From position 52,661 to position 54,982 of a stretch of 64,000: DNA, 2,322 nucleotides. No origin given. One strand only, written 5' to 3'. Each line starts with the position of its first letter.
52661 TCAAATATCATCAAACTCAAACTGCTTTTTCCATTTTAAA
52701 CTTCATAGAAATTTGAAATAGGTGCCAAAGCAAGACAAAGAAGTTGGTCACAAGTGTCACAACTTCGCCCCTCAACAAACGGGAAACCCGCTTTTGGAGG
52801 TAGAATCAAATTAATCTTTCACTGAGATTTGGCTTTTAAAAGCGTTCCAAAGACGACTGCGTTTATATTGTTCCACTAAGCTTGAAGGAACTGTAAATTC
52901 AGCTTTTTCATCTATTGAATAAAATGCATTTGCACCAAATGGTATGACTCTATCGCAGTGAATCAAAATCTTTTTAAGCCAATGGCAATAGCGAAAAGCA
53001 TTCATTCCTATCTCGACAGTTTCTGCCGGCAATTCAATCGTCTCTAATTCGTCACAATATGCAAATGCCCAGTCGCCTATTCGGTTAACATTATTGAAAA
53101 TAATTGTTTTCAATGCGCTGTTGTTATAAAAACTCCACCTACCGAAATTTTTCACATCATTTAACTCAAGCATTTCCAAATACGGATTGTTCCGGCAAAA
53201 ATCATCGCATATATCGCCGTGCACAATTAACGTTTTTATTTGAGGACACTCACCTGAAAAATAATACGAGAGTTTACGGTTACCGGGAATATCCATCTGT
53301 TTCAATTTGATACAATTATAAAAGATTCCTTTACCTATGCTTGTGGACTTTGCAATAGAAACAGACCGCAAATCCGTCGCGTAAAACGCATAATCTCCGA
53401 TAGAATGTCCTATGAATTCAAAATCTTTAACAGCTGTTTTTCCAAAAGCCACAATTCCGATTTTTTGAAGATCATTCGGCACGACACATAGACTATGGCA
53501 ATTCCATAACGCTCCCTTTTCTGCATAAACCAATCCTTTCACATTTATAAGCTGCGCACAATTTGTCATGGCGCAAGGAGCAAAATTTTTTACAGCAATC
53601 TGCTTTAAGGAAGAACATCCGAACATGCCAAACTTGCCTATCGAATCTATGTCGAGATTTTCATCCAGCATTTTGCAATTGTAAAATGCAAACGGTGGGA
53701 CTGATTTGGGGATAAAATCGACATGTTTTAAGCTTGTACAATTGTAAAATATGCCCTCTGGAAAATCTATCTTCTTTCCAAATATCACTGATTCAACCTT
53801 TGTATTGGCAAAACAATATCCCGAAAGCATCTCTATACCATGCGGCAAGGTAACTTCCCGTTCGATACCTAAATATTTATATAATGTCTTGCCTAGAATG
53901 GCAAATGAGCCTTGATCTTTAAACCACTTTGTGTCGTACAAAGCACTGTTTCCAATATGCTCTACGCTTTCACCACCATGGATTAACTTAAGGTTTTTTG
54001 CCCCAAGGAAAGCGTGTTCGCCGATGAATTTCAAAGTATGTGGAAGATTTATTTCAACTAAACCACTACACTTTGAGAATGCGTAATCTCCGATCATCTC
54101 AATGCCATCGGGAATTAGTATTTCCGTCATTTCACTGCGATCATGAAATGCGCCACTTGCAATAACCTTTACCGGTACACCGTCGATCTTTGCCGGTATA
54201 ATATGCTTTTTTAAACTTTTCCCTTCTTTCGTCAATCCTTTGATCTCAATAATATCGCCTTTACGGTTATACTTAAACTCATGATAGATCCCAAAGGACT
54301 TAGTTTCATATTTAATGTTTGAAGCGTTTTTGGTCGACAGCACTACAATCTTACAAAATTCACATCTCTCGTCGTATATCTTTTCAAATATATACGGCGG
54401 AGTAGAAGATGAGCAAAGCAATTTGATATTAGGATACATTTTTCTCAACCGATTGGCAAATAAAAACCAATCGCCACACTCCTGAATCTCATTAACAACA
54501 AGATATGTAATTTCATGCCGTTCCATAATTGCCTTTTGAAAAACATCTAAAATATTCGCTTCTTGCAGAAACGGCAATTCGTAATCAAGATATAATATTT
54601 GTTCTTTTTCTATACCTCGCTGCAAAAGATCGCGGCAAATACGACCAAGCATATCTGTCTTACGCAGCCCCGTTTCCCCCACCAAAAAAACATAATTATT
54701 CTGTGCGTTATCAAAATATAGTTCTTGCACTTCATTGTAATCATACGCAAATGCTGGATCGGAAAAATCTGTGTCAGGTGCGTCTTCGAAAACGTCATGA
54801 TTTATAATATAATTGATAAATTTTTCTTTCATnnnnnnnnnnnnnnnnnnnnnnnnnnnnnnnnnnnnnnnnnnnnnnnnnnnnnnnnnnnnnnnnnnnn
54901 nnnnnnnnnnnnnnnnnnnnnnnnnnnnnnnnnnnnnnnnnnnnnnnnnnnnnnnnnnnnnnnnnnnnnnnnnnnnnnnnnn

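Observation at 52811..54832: NLR-like architecture: AAA_14-type P-loop domain with degenerate Walker A/B fused to BspA-type LRRs, with no secretion signal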

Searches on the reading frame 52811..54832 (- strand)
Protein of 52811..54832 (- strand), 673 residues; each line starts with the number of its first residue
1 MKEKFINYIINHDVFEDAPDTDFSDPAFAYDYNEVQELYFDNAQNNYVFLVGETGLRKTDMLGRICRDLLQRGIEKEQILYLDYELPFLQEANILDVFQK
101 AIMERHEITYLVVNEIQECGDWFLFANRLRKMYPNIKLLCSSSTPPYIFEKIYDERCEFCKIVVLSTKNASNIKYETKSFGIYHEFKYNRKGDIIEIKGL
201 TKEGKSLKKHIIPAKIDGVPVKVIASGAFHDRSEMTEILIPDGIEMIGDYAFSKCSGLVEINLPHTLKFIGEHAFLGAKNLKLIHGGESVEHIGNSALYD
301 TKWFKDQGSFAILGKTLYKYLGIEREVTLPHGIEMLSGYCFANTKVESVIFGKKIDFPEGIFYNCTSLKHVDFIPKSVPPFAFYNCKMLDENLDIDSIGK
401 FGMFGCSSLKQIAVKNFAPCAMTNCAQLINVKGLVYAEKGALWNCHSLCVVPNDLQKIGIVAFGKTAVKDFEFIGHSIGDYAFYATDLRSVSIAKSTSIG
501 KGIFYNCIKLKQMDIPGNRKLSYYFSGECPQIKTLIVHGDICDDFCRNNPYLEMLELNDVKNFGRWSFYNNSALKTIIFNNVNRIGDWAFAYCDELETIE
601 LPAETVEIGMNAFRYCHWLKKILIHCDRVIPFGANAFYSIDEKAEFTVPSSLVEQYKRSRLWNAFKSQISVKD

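Call 3: search_protein_families(library=pfam, proteins=[window:52811-54832:-], max_evalue=1)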
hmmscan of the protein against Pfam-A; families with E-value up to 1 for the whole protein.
window:52811-54832:- (673 aa): 4 families
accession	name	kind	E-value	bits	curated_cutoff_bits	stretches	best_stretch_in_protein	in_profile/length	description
PF13306.12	LRR_5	-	1.1e-56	190.7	27.7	5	548-652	10-112/127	BspA type Leucine rich repeat region (6 copies)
PF13173.12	AAA_14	-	1.7e-08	35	27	1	47-152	4-107/129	AAA domain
PF13855.12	LRR_8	-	3.9e-06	27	27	1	244-284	13-54/61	Leucine rich repeat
PF22136.2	MpAgo_N-like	-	0.036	14.7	27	1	563-608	3-48/65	Bacterial argonaute protein N-terminal domain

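Call 4: search_protein_families(library=ncbifam, proteins=[window:52811-54832:-], max_evalue=1)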
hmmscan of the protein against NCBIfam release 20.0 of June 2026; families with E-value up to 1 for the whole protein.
window:52811-54832:- (673 aa): 5 families
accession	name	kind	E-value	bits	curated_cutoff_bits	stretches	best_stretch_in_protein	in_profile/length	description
NF047961.1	adhesin_HupY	equivalog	2.3e-18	65.7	1250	3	221-284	197-259/978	leucine-rich repeat adhesin HupY/LrrG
NF045861.1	glide_Gli349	exception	1.6e-05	21.7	1750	1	221-275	2688-2741/3169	gliding machinery surface structure protein Gli349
TIGR02167.2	Liste_lipo_26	repeat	6.5e-05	22.6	30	0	362-372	2-12/26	PARCEL repeat-containing surface protein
NF051457.1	acryl_TF_AcuR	equivalog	0.019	14.2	247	1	325-393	19-84/204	acrylate utilization transcriptional regulator AcuR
TIGR03420.1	DnaA_homol_Hda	equivalog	0.19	11.2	194.8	1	33-146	27-134/226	DnaA regulatory inactivator Hda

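Call 5: search_protein_families(library=padloc, proteins=[window:52811-54832:-], max_evalue=1)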
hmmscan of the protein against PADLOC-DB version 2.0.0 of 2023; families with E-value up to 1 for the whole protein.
window:52811-54832:- (673 aa): 2 families
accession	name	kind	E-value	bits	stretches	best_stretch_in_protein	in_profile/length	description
PDLC04787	PDC-S01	-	2.8e-09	34.3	1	58-143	40-127/412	-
PDLC00266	PtuA1|PtuA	-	0.018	12.3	1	38-149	18-119/483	AAA ATPase domain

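Call 12: find_homologous_proteins(query=window:52811-54832:-, max_evalue=0.00001)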
Query window:52811-54832:- (673 aa): 564 proteins with E <= 0.00001 among 6529 candidates; the best 120 are listed.
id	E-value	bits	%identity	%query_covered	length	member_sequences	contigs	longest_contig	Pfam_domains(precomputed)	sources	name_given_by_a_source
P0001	0.0e+0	1576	100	100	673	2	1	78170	PF13173.13,PF13306.13,PF13855.13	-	-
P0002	0.0e+0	1338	85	100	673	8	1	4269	PF13173.13,PF13306.13,PF13855.13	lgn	-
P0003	2.8e-271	920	60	99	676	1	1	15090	PF13173.13,PF13306.13,PF13855.13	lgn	-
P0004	1.0e-262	891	58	99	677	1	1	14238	PF13173.13,PF13306.13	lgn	-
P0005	5.0e-257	873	56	100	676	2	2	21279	PF13306.13,PF13855.13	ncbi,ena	-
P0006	1.1e-256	872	56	99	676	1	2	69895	PF13306.13,PF13855.13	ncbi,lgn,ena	-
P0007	6.3e-256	869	57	99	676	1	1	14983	PF13173.13,PF13306.13,PF13855.13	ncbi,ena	-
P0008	5.5e-255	866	56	99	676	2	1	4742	PF13173.13,PF13306.13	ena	-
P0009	4.7e-252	856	56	99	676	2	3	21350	PF13306.13,PF13855.13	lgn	-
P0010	4.1e-250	850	55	100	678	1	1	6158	PF13173.13,PF13306.13,PF13855.13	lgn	-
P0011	5.7e-247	839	54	100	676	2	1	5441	PF13173.13,PF13306.13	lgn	-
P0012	2.8e-246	837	54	100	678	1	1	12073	PF13306.13,PF13855.13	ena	-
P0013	4.4e-244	830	55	99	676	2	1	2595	PF13173.13,PF13306.13,PF13855.13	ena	-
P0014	3.3e-242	824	54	100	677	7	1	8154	PF13173.13,PF13306.13,PF13855.13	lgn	-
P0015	3.6e-240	817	53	100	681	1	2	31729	PF13173.13,PF13306.13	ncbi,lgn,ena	-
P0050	1.2e-165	571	48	81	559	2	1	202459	PF13306.13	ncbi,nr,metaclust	ncbi:hypothetical protein AOA81_06255 [Methanomassiliicoccales archaeon RumEn M2]|nr:hypothetical pr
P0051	4.7e-161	555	43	96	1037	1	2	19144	PF13306.13,PF13855.13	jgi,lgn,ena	-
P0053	5.4e-153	529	40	98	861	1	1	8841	PF13173.13,PF13306.13,PF13855.13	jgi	jgi:hypothetical protein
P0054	6.7e-152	525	40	100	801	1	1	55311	PF13306.13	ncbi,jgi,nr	ncbi:MAG: leucine-rich repeat protein [Clostridiales bacterium]|jgi:inorganic pyrophosphatase|nr:leu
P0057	1.4e-150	521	41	100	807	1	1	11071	PF13173.13,PF13306.13,PF13855.13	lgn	-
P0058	3.6e-149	516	41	99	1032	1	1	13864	PF13173.13,PF13306.13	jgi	jgi:hypothetical protein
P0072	1.1e-141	491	39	96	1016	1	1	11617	PF13173.13,PF13306.13,PF00719.25,PF13855.13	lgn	-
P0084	1.3e-136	475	38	96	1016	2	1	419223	PF13173.13,PF13306.13,PF00719.25,PF13855.13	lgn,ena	-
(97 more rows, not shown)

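Call 17: find_related_loci(query=A1, collection=genome_contigs, flank=10000)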
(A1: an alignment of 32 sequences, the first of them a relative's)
Query A1 (673 aa) in genome_contigs; peptide patterns used: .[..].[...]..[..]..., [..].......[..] (x = any residue, [..] = any of these).
37 stretches matched a pattern; 18 encode a relative of the query (tblastn E <= 1e-3); 18 distinct loci.
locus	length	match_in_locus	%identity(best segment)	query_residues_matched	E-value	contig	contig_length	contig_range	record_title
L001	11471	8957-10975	85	1-673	0e+0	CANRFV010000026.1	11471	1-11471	MAG: uncultured Clostridia bacterium isolate Lapin-023__bin100 genome assembly, contig: Lapin-023__NODE_7357_length_1147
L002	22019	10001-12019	56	1-669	0e+0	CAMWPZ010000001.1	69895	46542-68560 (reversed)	MAG TPA_asm: uncultured Clostridia bacterium isolate SRR14411243_bin.5_metawrap_v1.3_MAG genome assembly, contig: NODE.7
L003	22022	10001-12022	56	1-670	0e+0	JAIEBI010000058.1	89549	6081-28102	MAG: Clostridiales bacterium isolate SC0382_S12_10 SC0382_S12_10_contig_58, whole genome shotgun sequence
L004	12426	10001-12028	55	1-671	0e+0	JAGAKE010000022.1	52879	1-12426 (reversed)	MAG: Fibrobacteraceae bacterium isolate RGIG8517 Water_deer_Cecum-2__c239, whole genome shotgun sequence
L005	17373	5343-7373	53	1-673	0e+0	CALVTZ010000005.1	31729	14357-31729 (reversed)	MAG: uncultured Clostridia bacterium isolate BRZ_CP__bin35 genome assembly, contig: BRZ_CP__NODE_2031_length_31729_cov_4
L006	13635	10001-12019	54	1-669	0e+0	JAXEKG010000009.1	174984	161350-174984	MAG: Eubacteriales bacterium isolate SUG2854 k141_222771, whole genome shotgun sequence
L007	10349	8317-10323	55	1-665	0e+0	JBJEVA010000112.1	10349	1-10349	MAG: Candidatus Coproplasma sp. isolate PUUB17_bin.060 NODE_7806_length_10349_cov_13.976783, whole genome shotgun sequen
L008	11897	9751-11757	55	1-665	0e+0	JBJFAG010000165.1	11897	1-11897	MAG: Candidatus Coproplasma sp. isolate PUUB37_bin.037 NODE_3696_length_11897_cov_8.558183, whole genome shotgun sequenc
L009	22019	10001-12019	54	1-669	0e+0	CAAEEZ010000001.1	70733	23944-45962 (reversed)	MAG TPA_asm: Clostridia bacterium, isolate HGM11377, WGS project CAAEEZ010000000 data, contig: ERS396527_4_k85_793, whol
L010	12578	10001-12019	54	1-669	0e+0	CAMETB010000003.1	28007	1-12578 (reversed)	MAG: uncultured Clostridia bacterium isolate SRR15057924_bin.15_metaWRAP_v1.3_MAG genome assembly, contig: ERZ10407652.6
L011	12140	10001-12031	52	1-673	0e+0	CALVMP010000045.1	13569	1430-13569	MAG: uncultured Clostridia bacterium isolate BRZ_KH__bin127 genome assembly, contig: BRZ_KH__NODE_7171_length_13569_cov_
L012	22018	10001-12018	48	1-669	0e+0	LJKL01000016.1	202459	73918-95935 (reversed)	Methanomassiliicoccales archaeon RumEn M2 contig00001, whole genome shotgun sequence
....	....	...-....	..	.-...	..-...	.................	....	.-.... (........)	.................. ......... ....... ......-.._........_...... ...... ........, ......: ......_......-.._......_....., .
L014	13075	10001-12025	40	2-673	1e-154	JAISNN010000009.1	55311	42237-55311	MAG: Clostridiales bacterium isolate Im510_bin91 k119_1911694, whole genome shotgun sequence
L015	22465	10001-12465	40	23-669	9e-145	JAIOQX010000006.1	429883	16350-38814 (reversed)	MAG: Acholeplasmataceae bacterium isolate SMBSF03 20071_Bin_1_contigs_1_c_000000000004, whole genome shotgun sequence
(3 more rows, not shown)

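Call 28: search_protein_families(library=pfam, proteins=[P0051, P0053, P0054, P0058, P0072, P0057], max_evalue=0.001)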
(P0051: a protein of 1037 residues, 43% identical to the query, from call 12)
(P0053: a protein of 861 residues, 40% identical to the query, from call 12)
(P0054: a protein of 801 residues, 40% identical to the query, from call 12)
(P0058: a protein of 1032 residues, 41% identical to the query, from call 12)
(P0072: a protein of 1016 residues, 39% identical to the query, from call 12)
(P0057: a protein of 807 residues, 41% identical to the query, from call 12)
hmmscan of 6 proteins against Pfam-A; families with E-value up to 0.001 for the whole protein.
P0051 (1037 aa): 3 families
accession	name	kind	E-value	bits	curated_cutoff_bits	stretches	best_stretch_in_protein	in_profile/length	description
PF13306.12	LRR_5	-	2.7e-107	354.2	27.7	6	690-818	2-127/127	BspA type Leucine rich repeat region (6 copies)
PF13855.12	LRR_8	-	2.2e-17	63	27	1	802-845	12-56/61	Leucine rich repeat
PF13173.12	AAA_14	-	0.00061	20.2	27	1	72-151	27-106/129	AAA domain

P0053 (861 aa): 3 families
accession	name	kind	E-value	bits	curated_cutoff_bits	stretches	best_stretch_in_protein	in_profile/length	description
PF13306.12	LRR_5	-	3.7e-81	269.7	27.7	5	695-823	1-126/127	BspA type Leucine rich repeat region (6 copies)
PF13855.12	LRR_8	-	3.1e-16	59.3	27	0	757-805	8-56/61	Leucine rich repeat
PF13173.12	AAA_14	-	6.8e-07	29.8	27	1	58-148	12-98/129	AAA domain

P0054 (801 aa): 1 family
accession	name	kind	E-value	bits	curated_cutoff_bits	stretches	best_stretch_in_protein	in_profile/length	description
PF13306.12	LRR_5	-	6.9e-62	207.4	27.7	4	558-659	11-111/127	BspA type Leucine rich repeat region (6 copies)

P0058 (1032 aa): 3 families
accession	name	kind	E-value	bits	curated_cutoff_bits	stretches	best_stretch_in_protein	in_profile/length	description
PF13306.12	LRR_5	-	4.4e-60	201.6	27.7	6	225-304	2-79/127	BspA type Leucine rich repeat region (6 copies)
PF13173.12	AAA_14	-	1.2e-05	25.7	27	1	47-168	2-121/129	AAA domain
PF00719.24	Pyrophosphatase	-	0.00056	20.2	23.5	0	714-767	29-84/153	Inorganic pyrophosphatase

P0072 (1016 aa): 4 families
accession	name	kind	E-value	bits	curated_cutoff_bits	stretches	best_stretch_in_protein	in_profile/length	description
PF13306.12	LRR_5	-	2.1e-88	293.2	27.7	6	770-886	4-118/127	BspA type Leucine rich repeat region (6 copies)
PF13855.12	LRR_8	-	1.1e-17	63.9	27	0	836-873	14-52/61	Leucine rich repeat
PF13173.12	AAA_14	-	3.7e-08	33.9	27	1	45-143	2-103/129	AAA domain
PF00719.24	Pyrophosphatase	-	3e-06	27.5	23.5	1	912-1006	9-108/153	Inorganic pyrophosphatase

P0057 (807 aa): 3 families
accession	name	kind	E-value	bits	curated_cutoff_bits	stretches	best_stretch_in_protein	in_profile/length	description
PF13306.12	LRR_5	-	3.2e-61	205.3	27.7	4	224-302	2-101/127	BspA type Leucine rich repeat region (6 copies)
PF13855.12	LRR_8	-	1.5e-09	37.9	27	0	611-648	12-49/61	Leucine rich repeat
PF13173.12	AAA_14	-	1e-06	29.2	27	1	46-168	2-122/129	AAA domain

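Call 43: search_dna_similar(query=window:52811-54832:-, collection=phages, mode=protein, max_rows=8)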
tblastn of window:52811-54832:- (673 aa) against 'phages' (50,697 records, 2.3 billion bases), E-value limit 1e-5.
Records with a match: 14; places in all: 20; records where one place covers at least 80% of the query: 0.
Best place of each record, by identity: <60% 14.
By first word of the organism name: Bacteriophage 11; Caudoviricetes 1; Lachnospiraceae 1; phage 1.
By host as written in the record: - 12; Bos mutus 1; Lachnospiraceae 1.
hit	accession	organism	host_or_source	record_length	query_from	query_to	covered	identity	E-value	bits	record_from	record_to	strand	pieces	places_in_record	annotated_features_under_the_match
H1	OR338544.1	Caudoviricetes sp.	Bos mutus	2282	203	637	65%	28.4%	7e-19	154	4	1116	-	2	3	hypothetical protein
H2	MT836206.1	Bacteriophage sp.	human fecal samples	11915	219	653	65%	26.5%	6e-21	104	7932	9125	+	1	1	record has no annotation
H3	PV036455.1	Lachnospiraceae phage IMGVR 15430980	Lachnospiraceae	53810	212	621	61%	27.7%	7e-12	135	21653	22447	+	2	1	hypothetical protein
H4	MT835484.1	Bacteriophage sp.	human fecal samples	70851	136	654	77%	21.6%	7e-13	79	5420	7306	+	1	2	record has no annotation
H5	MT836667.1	Bacteriophage sp.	human fecal samples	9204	208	624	62%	26.1%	1e-12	134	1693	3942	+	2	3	record has no annotation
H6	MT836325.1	Bacteriophage sp.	human fecal samples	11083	221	638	62%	24.7%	1e-10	71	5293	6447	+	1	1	record has no annotation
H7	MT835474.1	Bacteriophage sp.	human fecal samples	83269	214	622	61%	24.2%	2e-16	90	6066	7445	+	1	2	record has no annotation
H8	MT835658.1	Bacteriophage sp.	human fecal samples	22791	221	624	60%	23.1%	3e-9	67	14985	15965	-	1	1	record has no annotation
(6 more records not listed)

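Call 44: search_dna_similar(query=window:52811-54832:-, collection=plasmids, mode=protein, max_rows=8)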
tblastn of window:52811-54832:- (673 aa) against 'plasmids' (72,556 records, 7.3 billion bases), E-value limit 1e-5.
Records with a match: 17; places in all: 53; records where one place covers at least 80% of the query: 0.
Best place of each record, by identity: <60% 17.
By first word of the organism name: Treponema 2; Prevotella 2; Ruminococcus 2; Clostridium 2; Monoglobus 1; Streptococcus 1; Acetoanaerobium 1; Aureibacter 1; Photobacterium 1; Segatella 1; and 3 more.
By predicted mobility (MOB-suite, as given by PLSDB): non-mobilizable 15; conjugative 1; mobilizable 1.
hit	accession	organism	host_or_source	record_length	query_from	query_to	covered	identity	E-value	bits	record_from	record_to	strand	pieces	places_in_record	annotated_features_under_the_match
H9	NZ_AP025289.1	Treponema saccharophilum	-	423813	172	657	72%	25.6%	9e-22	166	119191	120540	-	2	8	leucine-rich repeat domain-containing protein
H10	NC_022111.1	Prevotella sp. oral taxon 299 str. F0039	Homo sapiens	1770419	198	665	70%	26.3%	1e-12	148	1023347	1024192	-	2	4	none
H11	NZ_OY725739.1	Monoglobus pectinilyticus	-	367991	224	654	64%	27.5%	1e-29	134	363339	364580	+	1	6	leucine-rich repeat domain-containing protein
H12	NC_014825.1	Ruminococcus albus 7 = DSM 20455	-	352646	221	642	63%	28.0%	4e-18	97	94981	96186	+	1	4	leucine-rich repeat domain-containing protein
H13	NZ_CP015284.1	Streptococcus salivarius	Homo sapiens,saliva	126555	221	654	64%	27.1%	2e-14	85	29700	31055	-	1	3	leucine-rich repeat protein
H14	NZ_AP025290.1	Treponema saccharophilum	-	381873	233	671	65%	26.4%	5e-10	132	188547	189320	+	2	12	leucine-rich repeat domain-containing protein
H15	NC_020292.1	Clostridium saccharoperbutylacetonicum N1-4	-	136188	211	655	66%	24.9%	9e-15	151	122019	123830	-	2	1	leucine-rich repeat protein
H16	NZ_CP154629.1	Acetoanaerobium noterae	cell culture,Sludge of a digestion ...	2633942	211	627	62%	25.7%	2e-17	95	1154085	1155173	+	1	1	none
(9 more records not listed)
